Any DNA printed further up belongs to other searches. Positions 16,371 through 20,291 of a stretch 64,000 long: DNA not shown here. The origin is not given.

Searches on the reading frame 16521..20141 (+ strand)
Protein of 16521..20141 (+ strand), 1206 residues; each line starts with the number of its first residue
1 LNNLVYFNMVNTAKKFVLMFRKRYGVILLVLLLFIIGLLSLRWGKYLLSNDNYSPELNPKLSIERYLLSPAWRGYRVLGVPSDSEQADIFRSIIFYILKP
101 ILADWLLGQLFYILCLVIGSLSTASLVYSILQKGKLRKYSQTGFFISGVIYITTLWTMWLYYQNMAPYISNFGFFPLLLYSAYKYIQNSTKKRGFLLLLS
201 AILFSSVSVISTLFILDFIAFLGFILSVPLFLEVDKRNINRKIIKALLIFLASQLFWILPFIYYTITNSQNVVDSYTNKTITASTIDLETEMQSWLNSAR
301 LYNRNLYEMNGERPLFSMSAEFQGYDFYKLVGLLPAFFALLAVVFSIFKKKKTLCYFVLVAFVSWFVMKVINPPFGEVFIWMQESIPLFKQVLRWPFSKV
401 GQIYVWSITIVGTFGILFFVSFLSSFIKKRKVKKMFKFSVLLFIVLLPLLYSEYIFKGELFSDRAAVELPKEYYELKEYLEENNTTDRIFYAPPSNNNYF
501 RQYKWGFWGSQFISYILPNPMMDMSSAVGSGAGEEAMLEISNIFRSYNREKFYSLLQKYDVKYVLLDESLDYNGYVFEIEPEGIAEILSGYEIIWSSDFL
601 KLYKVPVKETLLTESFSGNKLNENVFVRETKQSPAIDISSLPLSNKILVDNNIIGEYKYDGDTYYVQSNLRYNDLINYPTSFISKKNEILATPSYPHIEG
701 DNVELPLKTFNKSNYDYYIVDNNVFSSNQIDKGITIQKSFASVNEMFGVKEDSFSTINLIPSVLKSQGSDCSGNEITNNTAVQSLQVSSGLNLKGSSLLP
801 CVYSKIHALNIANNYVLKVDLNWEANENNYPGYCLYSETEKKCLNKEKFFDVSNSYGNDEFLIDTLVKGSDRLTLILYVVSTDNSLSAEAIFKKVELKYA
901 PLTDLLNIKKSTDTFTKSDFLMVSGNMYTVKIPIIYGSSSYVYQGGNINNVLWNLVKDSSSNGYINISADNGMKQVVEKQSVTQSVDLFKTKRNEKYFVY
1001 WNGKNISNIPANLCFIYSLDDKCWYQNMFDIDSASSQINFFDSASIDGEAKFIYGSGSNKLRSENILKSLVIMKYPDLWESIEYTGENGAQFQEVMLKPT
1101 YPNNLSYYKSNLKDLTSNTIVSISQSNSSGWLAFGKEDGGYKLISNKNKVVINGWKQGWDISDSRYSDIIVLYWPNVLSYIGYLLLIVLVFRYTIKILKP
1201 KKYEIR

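Call 11: search_protein_families(library=pfam, proteins=[window:16521-20141:+], max_evalue=0.001)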
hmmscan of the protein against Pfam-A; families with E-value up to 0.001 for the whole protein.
window:16521-20141:+ (1206 aa): 0 families

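Call 78: search_protein_families(library=ncbifam, proteins=[window:16521-20141:+], max_evalue=0.1)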
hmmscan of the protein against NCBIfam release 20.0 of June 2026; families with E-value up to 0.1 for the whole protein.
window:16521-20141:+ (1206 aa): 1 family
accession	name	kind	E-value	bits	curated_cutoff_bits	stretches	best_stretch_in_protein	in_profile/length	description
NF007815.0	PRK10524.1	equivalog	0.096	11.2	955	0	906-960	270-327/629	propionate--CoA ligase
